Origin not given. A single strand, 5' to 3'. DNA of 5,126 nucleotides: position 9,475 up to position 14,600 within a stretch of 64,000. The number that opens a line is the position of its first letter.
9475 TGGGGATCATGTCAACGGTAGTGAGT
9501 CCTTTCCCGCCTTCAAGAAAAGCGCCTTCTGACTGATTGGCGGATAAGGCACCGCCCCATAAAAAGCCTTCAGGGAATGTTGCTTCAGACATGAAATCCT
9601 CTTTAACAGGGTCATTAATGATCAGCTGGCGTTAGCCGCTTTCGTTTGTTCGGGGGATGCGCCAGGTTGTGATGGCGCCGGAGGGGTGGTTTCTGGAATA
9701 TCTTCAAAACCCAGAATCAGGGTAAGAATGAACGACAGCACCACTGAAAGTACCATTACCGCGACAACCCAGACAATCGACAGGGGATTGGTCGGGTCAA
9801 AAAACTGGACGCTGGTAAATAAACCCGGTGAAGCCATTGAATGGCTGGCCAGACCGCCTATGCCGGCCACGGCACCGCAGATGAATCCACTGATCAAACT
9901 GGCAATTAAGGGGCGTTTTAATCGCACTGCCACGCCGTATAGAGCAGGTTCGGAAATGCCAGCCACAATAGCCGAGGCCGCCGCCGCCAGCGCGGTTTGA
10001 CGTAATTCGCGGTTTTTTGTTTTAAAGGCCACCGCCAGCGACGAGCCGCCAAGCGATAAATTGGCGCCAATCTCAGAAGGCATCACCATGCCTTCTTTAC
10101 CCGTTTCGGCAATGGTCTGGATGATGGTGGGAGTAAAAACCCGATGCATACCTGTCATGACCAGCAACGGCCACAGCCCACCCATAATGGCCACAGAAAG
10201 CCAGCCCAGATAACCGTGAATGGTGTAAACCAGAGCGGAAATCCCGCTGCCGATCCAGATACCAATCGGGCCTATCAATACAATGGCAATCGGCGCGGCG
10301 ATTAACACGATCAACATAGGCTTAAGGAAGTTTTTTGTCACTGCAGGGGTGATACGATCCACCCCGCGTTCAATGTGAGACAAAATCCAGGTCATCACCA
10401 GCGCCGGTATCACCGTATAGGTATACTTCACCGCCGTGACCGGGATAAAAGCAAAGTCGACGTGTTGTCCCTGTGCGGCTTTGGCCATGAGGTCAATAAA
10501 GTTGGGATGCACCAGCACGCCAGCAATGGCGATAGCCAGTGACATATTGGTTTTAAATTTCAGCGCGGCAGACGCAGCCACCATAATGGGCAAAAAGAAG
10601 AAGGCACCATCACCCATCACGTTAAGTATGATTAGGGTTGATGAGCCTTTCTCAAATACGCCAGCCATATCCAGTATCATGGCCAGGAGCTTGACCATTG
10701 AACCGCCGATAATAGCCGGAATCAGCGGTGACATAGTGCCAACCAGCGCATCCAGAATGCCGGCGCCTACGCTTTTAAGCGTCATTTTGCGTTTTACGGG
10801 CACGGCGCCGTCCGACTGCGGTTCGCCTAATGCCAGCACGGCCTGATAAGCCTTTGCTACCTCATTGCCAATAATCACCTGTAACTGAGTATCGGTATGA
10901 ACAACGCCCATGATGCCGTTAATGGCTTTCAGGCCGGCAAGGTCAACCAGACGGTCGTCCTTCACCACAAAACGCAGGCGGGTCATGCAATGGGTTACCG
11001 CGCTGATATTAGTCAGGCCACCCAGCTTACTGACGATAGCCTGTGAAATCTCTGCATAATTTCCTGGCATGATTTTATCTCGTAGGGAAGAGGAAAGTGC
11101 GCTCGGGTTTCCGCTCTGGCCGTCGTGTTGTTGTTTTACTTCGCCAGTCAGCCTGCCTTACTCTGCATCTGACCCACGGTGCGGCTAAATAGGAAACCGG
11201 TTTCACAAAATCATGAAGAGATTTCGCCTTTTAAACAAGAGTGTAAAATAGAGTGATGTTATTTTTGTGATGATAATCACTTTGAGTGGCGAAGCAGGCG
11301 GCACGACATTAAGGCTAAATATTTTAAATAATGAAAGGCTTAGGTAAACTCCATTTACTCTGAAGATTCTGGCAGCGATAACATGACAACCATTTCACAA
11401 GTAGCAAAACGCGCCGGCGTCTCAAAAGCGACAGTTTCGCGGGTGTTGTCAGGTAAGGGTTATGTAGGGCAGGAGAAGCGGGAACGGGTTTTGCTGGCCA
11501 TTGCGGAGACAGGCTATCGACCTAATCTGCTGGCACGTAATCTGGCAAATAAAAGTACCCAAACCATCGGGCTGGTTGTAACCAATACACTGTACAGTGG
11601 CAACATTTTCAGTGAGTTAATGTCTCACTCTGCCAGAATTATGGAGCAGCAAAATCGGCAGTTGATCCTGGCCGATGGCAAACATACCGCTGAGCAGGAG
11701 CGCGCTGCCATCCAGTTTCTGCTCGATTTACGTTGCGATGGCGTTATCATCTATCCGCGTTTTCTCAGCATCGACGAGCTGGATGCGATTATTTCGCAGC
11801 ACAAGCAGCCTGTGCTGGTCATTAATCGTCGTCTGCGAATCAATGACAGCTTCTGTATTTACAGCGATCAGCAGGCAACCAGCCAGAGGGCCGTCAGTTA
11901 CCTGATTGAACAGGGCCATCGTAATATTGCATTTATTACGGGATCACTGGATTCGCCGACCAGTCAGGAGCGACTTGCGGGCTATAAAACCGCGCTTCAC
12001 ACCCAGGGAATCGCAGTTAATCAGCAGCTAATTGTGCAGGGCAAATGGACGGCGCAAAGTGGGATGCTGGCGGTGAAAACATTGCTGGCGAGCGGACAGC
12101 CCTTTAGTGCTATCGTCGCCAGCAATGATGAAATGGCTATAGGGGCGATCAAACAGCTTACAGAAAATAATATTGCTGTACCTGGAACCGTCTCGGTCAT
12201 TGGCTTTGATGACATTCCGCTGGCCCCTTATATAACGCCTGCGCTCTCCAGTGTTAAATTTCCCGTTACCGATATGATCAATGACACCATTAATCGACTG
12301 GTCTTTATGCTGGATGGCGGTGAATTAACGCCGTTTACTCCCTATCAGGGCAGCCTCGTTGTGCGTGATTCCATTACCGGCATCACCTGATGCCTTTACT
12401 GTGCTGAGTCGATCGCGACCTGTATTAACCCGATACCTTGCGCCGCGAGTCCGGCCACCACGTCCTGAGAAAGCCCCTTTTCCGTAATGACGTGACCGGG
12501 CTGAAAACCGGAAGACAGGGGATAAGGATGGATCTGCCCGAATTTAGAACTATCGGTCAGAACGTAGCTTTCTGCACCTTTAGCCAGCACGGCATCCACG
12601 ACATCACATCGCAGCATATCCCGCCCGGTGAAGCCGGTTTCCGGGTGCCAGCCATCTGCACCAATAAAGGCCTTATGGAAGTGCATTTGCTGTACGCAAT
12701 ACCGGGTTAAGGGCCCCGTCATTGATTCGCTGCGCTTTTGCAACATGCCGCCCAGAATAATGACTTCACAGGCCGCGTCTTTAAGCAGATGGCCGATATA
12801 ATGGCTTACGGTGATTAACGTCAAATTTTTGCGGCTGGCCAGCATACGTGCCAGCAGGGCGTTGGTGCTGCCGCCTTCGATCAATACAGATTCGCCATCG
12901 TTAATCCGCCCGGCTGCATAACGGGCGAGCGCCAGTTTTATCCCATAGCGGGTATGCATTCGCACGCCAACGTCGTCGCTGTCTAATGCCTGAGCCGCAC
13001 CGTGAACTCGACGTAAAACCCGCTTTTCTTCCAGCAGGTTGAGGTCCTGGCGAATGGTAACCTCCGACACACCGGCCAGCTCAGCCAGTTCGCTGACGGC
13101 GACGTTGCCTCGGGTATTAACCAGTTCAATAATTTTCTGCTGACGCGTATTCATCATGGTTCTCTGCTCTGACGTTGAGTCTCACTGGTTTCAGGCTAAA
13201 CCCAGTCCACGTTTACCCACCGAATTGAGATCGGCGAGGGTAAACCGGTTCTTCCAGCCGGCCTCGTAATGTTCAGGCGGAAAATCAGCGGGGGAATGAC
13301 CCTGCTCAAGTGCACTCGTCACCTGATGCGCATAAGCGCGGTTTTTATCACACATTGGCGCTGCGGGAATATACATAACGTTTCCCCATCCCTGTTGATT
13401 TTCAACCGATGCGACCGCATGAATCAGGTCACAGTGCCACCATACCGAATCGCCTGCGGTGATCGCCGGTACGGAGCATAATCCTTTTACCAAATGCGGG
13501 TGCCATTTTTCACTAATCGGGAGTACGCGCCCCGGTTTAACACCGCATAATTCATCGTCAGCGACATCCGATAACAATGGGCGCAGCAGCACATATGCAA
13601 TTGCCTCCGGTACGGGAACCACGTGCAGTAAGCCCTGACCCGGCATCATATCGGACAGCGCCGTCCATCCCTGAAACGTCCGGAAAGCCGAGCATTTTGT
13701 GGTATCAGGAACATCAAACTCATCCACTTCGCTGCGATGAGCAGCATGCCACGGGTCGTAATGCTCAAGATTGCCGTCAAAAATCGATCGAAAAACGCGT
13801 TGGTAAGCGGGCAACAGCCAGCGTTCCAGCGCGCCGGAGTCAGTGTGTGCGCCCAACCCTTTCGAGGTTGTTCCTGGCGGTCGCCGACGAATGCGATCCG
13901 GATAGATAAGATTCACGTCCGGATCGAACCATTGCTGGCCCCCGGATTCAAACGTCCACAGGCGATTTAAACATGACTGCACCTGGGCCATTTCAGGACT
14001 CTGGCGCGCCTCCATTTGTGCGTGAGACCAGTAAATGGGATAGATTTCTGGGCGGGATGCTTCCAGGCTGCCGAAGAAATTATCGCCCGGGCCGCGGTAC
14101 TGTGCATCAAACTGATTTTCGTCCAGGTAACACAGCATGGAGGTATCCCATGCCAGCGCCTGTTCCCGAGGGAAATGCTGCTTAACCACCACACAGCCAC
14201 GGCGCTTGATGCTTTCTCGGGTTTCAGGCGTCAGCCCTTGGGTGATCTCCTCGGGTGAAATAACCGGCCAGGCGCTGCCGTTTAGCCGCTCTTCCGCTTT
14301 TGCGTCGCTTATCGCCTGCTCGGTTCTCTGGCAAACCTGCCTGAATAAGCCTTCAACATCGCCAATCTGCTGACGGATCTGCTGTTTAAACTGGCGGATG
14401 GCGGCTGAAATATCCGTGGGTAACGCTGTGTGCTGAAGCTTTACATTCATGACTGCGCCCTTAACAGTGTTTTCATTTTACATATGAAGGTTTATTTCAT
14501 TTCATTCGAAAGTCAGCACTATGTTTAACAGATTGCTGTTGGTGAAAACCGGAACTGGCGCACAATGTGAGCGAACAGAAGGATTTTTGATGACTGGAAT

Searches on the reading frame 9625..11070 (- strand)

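Call 56: search_protein_families(library=pfam, proteins=[window:9625-11070:-], max_evalue=0.00001)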
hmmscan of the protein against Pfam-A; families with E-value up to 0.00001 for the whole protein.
window:9625-11070:- (482 aa): 2 families
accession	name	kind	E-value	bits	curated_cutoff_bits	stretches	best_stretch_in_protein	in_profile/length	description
PF02378.23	PTS_EIIC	-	5.6e-41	141.1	30.7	1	112-395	3-319/319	Phosphotransferase system, EIIC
PF00367.25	PTS_EIIB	-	2.5e-14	52.8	27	1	10-43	1-34/34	phosphotransferase system, EIIB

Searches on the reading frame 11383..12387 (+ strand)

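Call 56: search_protein_families(library=pfam, proteins=[window:11383-12387:+], max_evalue=0.00001)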
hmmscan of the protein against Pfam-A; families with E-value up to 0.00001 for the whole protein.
window:11383-12387:+ (335 aa): 4 families
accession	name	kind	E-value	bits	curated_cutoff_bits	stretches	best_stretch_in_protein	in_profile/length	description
PF13377.12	Peripla_BP_3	-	3.8e-30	105.6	26.5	1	171-330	1-166/167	Periplasmic binding protein-like domain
PF00532.27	Peripla_BP_1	-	2.6e-25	89.9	22.2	1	60-278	2-226/281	Periplasmic binding proteins and sugar binding domain of LacI family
PF00356.27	LacI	-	1.1e-17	64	27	1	3-48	1-46/46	Bacterial regulatory proteins, lacI family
PF13407.12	Peripla_BP_4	-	4e-15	56.5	35.1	1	88-279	24-220/258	Periplasmic binding protein domain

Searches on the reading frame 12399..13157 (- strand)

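Call 56: search_protein_families(library=pfam, proteins=[window:12399-13157:-], max_evalue=0.00001)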
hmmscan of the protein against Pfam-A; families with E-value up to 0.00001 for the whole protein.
window:12399-13157:- (253 aa): 3 families
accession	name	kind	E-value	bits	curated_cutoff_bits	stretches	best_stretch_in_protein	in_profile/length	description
PF00455.28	DeoRC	-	7.2e-37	127.2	31.8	1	73-226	5-159/160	DeoR C terminal sensor domain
PF08220.18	HTH_DeoR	-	3.9e-18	65.4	21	1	5-60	1-56/57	DeoR-like helix-turn-helix domain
PF08279.18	HTH_11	-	8e-08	32.5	25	1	5-45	1-42/55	HTH domain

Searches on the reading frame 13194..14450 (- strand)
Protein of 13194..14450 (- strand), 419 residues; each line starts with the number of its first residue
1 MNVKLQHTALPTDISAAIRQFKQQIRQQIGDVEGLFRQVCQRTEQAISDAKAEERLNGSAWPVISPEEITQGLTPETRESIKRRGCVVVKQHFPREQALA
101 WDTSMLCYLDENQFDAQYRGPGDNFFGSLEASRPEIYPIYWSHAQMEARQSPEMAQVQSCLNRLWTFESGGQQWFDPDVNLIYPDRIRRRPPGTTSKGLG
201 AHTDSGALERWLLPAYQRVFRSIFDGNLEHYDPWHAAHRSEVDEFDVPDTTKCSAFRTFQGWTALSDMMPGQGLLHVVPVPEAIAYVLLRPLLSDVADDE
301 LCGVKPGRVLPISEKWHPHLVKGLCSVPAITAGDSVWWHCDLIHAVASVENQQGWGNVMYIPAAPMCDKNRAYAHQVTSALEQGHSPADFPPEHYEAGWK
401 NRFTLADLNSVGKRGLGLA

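Call 56: search_protein_families(library=pfam, proteins=[window:13194-14450:-], max_evalue=0.00001)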
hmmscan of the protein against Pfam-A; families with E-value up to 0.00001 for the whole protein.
window:13194-14450:- (419 aa): 1 family
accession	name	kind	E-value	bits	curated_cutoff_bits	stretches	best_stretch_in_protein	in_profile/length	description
PF07350.19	Gig2-like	-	5.7e-138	460.5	27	1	13-418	2-408/408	Gig2-like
